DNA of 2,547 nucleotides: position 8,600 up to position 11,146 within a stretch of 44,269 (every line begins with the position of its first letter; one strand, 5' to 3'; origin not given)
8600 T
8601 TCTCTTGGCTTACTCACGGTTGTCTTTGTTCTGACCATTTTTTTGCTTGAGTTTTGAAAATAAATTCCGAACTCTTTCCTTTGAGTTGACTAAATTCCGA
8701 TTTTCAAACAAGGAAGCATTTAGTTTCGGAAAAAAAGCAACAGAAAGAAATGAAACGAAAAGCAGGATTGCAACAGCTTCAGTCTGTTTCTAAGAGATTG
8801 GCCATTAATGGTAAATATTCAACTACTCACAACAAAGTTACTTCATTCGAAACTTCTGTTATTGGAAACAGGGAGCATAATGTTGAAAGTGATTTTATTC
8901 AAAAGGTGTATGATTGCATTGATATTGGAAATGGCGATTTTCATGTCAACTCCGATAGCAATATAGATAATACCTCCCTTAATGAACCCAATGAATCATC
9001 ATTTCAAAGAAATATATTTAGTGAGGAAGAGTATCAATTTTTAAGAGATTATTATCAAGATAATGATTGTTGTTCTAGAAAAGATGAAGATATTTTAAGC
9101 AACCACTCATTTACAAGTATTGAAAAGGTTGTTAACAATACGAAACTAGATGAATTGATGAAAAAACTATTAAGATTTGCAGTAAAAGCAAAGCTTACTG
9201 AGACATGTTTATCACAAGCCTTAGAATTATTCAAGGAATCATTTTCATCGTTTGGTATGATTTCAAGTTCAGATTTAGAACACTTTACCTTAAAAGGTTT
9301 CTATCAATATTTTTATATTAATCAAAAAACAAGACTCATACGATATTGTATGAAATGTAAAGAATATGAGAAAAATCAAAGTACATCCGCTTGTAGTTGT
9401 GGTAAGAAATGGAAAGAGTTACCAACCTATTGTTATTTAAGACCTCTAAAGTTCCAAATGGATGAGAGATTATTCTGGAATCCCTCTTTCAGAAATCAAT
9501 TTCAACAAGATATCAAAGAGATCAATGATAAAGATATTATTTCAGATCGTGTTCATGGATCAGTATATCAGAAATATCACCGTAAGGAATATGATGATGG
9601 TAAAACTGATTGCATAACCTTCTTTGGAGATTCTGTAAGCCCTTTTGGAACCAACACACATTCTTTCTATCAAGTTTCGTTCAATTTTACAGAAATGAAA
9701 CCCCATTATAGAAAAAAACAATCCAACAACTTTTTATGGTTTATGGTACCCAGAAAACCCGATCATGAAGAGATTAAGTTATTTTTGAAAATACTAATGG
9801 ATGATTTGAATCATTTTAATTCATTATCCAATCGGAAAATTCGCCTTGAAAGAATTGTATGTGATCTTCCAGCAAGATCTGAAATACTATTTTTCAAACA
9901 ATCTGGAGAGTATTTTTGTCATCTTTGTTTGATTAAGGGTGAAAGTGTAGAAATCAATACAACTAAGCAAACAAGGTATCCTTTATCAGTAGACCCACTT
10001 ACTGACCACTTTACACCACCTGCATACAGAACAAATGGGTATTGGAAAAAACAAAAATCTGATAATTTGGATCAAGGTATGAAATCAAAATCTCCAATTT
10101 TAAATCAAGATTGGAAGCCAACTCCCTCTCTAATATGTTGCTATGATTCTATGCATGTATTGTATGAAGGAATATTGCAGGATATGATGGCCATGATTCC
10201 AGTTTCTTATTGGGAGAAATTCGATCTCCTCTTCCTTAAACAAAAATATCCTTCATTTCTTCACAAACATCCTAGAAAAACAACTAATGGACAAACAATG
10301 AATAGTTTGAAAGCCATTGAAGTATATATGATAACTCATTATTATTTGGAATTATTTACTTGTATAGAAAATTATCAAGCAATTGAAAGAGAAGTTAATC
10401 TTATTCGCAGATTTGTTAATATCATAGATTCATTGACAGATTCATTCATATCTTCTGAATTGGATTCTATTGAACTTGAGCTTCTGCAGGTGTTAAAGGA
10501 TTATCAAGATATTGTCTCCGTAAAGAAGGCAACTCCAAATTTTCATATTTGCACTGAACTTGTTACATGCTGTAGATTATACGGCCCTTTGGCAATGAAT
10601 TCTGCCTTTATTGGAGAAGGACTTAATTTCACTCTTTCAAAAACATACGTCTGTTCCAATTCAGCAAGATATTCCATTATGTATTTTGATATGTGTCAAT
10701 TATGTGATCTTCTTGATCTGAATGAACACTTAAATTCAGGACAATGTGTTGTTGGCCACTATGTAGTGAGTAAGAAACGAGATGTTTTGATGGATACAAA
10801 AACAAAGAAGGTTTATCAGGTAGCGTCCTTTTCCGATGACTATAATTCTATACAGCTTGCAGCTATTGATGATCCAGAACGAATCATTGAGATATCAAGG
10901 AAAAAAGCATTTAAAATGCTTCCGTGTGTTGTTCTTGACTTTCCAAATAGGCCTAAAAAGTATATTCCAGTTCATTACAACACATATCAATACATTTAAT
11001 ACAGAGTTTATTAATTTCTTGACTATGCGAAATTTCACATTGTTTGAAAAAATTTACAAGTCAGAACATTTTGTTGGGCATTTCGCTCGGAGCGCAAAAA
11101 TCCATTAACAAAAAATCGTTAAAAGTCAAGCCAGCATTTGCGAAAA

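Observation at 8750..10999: Intact 749-aa CACTA/EnSpm (TNP2/Transposase_21-like) transposase ORF in a compact gene-dense locus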

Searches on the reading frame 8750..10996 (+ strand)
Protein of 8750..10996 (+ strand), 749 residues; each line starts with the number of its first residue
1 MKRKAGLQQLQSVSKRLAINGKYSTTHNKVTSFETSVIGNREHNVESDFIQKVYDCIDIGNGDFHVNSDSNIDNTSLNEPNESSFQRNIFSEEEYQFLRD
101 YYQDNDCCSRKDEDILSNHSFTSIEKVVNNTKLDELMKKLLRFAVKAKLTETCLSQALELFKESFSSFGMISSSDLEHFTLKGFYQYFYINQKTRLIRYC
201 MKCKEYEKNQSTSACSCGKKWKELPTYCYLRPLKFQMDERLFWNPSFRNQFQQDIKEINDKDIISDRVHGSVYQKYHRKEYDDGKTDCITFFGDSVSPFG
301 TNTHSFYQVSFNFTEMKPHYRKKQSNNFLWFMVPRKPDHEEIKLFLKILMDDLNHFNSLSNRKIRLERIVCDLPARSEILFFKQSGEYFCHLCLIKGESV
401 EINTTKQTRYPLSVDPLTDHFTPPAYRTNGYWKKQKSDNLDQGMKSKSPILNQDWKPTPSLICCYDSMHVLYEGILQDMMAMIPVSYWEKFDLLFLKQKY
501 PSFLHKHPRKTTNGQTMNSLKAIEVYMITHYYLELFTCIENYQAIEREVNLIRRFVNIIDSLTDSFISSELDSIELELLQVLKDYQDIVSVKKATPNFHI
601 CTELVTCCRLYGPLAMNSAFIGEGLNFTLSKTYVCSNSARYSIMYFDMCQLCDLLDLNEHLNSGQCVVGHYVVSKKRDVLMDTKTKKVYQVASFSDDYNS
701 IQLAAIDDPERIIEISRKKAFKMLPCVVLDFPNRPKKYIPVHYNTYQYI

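Call 3: search_protein_families(library=pfam, proteins=[window:8750-10996:+], max_evalue=10)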
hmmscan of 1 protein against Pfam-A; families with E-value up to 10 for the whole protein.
window:8750-10996:+ (749 aa): 1 family
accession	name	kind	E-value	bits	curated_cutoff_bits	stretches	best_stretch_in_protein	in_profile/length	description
PF22912.2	zf-DPOE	-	3.1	8.4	21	1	200-223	7-30/58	Zinc finger domain of DNA polymerase-epsilon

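Call 5: find_homologous_proteins(query=window:8750-10996:+, max_evalue=0.001)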
Query window:8750-10996:+ (749 aa): 1 proteins with E <= 0.001 among 3060 candidates.
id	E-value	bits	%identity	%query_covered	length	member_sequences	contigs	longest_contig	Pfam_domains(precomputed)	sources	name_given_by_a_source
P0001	5.7e-193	661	46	90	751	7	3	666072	-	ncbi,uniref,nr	ncbi:hypothetical protein C9374_004752 [Naegleria lovaniensis]|uniref:Uncharacterized protein n=1 Ta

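Call 7: find_encoding_contigs(protein=window:8750-10996:+, flank=10000, max_places=6)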
Protein window:8750-10996:+ (749 aa): no gene with exactly this product is on record in the collection.

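Call 8: find_encoding_contigs(protein=P0001, flank=10000, max_places=6)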
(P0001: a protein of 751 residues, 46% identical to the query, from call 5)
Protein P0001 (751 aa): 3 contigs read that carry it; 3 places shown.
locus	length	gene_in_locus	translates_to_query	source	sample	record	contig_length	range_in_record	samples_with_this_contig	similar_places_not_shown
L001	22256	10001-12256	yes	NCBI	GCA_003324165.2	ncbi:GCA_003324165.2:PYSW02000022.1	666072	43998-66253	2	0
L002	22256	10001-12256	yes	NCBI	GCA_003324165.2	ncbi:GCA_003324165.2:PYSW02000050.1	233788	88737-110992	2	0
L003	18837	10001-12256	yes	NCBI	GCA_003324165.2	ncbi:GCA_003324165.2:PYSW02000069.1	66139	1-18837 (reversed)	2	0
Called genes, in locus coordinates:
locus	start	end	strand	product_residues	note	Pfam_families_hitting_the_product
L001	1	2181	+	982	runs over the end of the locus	PF00169:PH, PF15409:PH_8 (faint), PF15413:PH_11 (weak), PF00169:PH, PF05048:NosD, PF13229:Beta_helix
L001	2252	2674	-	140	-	-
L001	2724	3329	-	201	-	PF00643:zf-B_box (weak)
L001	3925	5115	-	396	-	PF22586:ANCHR-like_BBOX (faint), PF00643:zf-B_box (weak)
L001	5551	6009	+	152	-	-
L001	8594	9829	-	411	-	-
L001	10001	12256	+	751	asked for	-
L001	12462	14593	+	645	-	PF00307:CH, PF00169:PH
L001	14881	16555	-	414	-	-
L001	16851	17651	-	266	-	PF03937:Sdh5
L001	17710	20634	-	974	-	PF00071:Ras (faint), PF01926:MMR_HSR1 (weak)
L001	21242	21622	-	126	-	PF13833:EF-hand_8 (faint), PF23564:EF-hand_FSTL1 (faint), PF13499:EF-hand_7, PF13202:EF-hand_5 (weak), PF13405:EF-hand_6 (faint), PF00036:EF-hand_1 (weak)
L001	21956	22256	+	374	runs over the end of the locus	-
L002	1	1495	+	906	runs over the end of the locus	PF08264:Anticodon_1 (weak)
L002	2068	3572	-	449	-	PF01925:TauE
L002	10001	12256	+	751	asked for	-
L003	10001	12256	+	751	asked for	-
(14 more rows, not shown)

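Call 26: list_cluster_members(proteins=[window:8750-10996:+, window:5111-6016:+, P0001])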
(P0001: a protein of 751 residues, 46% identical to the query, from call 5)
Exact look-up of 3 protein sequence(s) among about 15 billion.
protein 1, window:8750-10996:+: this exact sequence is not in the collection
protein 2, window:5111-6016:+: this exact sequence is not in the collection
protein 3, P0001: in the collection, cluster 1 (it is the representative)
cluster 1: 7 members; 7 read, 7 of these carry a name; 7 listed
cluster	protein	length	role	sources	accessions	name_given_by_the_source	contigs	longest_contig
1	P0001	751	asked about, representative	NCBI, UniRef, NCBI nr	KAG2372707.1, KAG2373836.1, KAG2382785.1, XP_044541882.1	hypothetical protein C9374_004752 [Naegleria lovaniensis] | Uncharacterized protein n=1 Tax=Naegleria lovaniensis TaxID=51637 RepID=A0AA88GRJ1_NAELO | uncharacterized protein C9374_013608 [Naegleria lovaniensis]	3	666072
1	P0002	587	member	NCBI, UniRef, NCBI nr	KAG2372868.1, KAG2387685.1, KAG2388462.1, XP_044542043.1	hypothetical protein C9374_000626 [Naegleria lovaniensis] | Uncharacterized protein n=1 Tax=Naegleria lovaniensis TaxID=51637 RepID=A0AA88GDK6_NAELO | uncharacterized protein C9374_013075 [Naegleria lovaniensis]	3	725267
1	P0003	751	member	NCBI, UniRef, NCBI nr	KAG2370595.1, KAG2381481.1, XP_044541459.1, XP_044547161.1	hypothetical protein C9374_006470 [Naegleria lovaniensis] | Uncharacterized protein n=1 Tax=Naegleria lovaniensis TaxID=51637 RepID=A0AA88GCT8_NAELO | uncharacterized protein C9374_014762 [Naegleria lovaniensis]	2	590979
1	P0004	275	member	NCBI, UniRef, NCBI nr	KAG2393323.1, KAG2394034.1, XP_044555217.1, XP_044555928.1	hypothetical protein C9374_003798 [Naegleria lovaniensis] | Uncharacterized protein n=1 Tax=Naegleria lovaniensis TaxID=51637 RepID=A0AA88H0L9_NAELO | uncharacterized protein C9374_006854 [Naegleria lovaniensis]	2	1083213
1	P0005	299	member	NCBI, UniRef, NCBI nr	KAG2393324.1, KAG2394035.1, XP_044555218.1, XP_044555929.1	hypothetical protein C9374_003799 [Naegleria lovaniensis] | Uncharacterized protein n=1 Tax=Naegleria lovaniensis TaxID=51637 RepID=A0AA88KS52_NAELO | uncharacterized protein C9374_006855 [Naegleria lovaniensis]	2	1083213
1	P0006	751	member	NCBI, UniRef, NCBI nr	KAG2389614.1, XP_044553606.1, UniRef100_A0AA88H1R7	hypothetical protein C9374_014174 [Naegleria lovaniensis] | Uncharacterized protein n=1 Tax=Naegleria lovaniensis TaxID=51637 RepID=A0AA88H1R7_NAELO | uncharacterized protein C9374_014174 [Naegleria lovaniensis]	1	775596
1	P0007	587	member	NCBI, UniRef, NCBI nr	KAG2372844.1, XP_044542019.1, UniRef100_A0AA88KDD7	hypothetical protein C9374_013124 [Naegleria lovaniensis] | Uncharacterized protein n=1 Tax=Naegleria lovaniensis TaxID=51637 RepID=A0AA88KDD7_NAELO | uncharacterized protein C9374_013124 [Naegleria lovaniensis]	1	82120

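Call 27: find_encoding_contigs(protein=P0003, flank=5000, max_places=6)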
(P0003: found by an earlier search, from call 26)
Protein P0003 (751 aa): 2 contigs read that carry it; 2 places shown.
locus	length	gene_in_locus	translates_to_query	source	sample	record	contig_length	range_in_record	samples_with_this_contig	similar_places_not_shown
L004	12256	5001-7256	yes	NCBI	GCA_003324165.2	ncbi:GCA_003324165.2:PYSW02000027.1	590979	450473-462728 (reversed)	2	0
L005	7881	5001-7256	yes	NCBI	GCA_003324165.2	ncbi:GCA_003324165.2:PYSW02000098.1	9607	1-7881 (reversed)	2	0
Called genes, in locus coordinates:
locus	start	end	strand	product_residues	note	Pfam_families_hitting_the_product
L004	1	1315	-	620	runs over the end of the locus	PF23627:LisH_WDR26, PF24807:WD40_CDC20-Fz, PF23381:Beta-prop_IFT122_1st, PF25174:Beta-prop_THOC3, PF25175:Beta-prop_WDR5, PF24796:WDR55, PF24805:EIF3I, PF24807:WD40_CDC20-Fz, +28 more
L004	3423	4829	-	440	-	-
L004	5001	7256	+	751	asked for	-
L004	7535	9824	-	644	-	PF00069:Pkinase (weak), PF18101:Pan3_CK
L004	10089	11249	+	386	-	-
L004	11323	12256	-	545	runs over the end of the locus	PF00013:KH_1, PF22675:KH-I_KHDC4-BBP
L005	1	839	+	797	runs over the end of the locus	PF28514:DUF8422, PF26215:HTH_animal (faint)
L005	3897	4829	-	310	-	-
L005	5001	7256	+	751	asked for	-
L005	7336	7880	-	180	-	?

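Call 28: find_encoding_contigs(protein=P0006, flank=5000, max_places=6)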
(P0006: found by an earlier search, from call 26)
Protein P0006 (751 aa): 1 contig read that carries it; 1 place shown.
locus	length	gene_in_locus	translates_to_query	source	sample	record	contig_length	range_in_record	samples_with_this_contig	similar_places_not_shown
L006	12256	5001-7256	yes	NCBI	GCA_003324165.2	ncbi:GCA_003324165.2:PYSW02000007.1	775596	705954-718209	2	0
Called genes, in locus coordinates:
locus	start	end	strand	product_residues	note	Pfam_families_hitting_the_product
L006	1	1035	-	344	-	-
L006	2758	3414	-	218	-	-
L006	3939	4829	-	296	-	-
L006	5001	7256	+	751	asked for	-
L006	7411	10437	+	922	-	PF00373:FERM_M, PF13516:LRR_6 (faint), PF00560:LRR_1 (faint), PF12799:LRR_4 (faint), PF27089:PRAME_C, PF27087:LRR_TMOD-LMOD (weak)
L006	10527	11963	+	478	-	PF00415:RCC1 (faint), PF25390:WD40_RLD, PF13540:RCC1_2 (weak)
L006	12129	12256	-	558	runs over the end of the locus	PF10243:MIP-T3, PF17749:MIP-T3_C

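Call 29: find_encoding_contigs(protein=P0002, flank=5000, max_places=6)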
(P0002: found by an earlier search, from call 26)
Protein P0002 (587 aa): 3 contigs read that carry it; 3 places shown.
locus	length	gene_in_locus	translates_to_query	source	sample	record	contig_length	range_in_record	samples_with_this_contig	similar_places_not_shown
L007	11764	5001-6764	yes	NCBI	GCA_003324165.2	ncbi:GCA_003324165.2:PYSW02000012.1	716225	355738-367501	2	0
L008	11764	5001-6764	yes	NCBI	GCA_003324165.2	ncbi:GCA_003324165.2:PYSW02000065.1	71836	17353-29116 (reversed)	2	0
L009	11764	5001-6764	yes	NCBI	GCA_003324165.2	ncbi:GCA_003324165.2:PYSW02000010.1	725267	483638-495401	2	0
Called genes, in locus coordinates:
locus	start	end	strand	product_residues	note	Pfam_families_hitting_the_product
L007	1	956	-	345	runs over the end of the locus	PF02752:Arrestin_C (faint), PF03643:Vps26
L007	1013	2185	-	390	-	PF03942:DTW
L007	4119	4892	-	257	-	-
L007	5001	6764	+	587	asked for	-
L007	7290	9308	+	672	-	PF00443:UCH, PF13423:UCH_1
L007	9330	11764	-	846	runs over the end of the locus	-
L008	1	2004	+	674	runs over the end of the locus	-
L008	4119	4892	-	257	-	-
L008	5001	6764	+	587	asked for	-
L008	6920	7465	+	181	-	PF28435:DUF8395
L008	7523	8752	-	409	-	PF00022:Actin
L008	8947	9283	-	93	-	PF15795:Spec3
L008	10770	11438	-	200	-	-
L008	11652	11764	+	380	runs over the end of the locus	-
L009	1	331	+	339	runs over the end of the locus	PF00240:ubiquitin (weak)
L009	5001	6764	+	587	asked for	-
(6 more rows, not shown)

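Call 31: search_protein_representatives(alignment_id=A1)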
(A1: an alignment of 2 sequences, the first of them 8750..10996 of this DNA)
Query: 2 sequences, 781 profile positions. Proteins with E-value up to 0.001 (for the whole library): 646; up to 1e-10: 152; up to 1e-30: 15. The best 150 are listed.
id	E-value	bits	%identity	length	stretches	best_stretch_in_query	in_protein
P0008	2.3e-167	575.0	-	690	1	131-776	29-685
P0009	3.1e-160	551.4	-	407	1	378-781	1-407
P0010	2.0e-153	528.9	-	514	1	80-525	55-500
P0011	3.2e-131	455.4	-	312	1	471-781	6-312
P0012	3.8e-109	382.4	-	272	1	265-533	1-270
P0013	1.7e-95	337.3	-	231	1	547-779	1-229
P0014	6.5e-85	302.3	-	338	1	84-367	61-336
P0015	4.2e-51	190.5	-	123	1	557-679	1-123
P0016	1.0e-48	182.6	-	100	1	510-602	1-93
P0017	3.2e-48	181.0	-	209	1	66-246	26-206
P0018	4.1e-45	170.7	-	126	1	591-704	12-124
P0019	6.0e-41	156.9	-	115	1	606-704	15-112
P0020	1.3e-39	152.5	-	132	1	640-781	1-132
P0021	1.5e-38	149.0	-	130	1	626-744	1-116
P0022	6.4e-32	127.0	-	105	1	411-511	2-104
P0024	8.1e-27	110.2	-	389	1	393-781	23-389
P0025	1.9e-26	109.0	-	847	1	153-661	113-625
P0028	2.2e-24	102.1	-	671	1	225-663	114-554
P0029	6.5e-23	97.2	-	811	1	155-657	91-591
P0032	1.5e-20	89.4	-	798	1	156-661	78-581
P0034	2.8e-20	88.6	-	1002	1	227-656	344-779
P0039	2.7e-19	85.3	-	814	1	91-661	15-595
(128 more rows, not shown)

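Call 33: predict_structure(alignment_id=A1)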
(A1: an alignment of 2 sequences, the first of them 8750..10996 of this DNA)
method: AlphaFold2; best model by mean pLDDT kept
length: 749 residues; sequences in the alignment: 2
mean_pLDDT: 32.4   pTM: 0.23
mean pLDDT of the five models: 32.4, 32.4, 30.5, 29.2, 29.2
residues with pLDDT >= 90: 0; 70-90: 10; 50-70: 101; < 50: 638
segments of 3 or more residues with pLDDT < 50: 1-131, 142-153, 189-661, 697-699, 719-721, 741-749
pLDDT, mean of each block of 10 residues (from residue 1): 22 20 22 23 26 26 20 21 22 28 24 28 31 53 45 53 54 62 51 28 37 35 24 25 29 29 23 21 21 22 27 26 25 34 38 28 21 21 22 23 27 26 22 22 22 22 23 28 31 33 34 28 27 24 33 40 38 45 39 22 22 22 22 21 28 36 52 63 67 57 70 59 54 52 31
secondary structure, 60 per line:
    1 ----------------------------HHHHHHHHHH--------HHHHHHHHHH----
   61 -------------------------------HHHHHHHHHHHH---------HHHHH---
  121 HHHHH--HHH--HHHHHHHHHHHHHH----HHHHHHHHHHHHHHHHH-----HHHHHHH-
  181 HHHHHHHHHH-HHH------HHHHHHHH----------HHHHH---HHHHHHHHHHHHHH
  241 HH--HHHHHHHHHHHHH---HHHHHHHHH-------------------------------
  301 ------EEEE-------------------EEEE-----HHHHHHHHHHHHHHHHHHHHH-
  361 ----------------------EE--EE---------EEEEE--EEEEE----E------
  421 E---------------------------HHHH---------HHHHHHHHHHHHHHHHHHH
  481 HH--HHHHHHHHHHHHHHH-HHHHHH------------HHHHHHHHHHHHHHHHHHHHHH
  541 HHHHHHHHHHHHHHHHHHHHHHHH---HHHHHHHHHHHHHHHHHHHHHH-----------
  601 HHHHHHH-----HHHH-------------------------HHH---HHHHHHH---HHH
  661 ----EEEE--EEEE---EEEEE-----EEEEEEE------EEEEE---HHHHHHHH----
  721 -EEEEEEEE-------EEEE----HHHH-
elements in order (helices of 4 or more, strands of 3 or more residues): H29-38 H47-56 H92-103 H113-117 H121-125 H133-146 H151-167 H173-179 H181-190 H201-208 H219-223 H227-242 H245-257 H261-269 E307-310 E330-333 H339-359 E398-402 E405-409 H449-452 H462-482 H485-499 H501-506 H519-564 H568-589 H601-607 H613-616 H648-654 E665-668 E671-674 E678-682 E688-694 E701-705 H709-716 E722-729 E737-740 H745-748

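Call 34: search_protein_families(library=pfam, alignment_id=A2, max_evalue=0.01)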
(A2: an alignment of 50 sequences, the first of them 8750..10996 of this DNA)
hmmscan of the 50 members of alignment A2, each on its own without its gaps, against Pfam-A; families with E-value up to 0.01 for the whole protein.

A. member 1, window:8750-10996:+ (749 aa): 0 families

B. families by the number of members that match (of 50 scanned): 4 families
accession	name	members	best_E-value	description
PF06869.18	DUF1258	45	3e-18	Protein of unknown function (DUF1258)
PF02992.20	Transposase_21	45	4.7e-17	Transposase family tnp2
PF13960.11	DUF4218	9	7e-05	Domain of unknown function (DUF4218)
PF18759.7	Plavaka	2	0.0011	Plavaka transposase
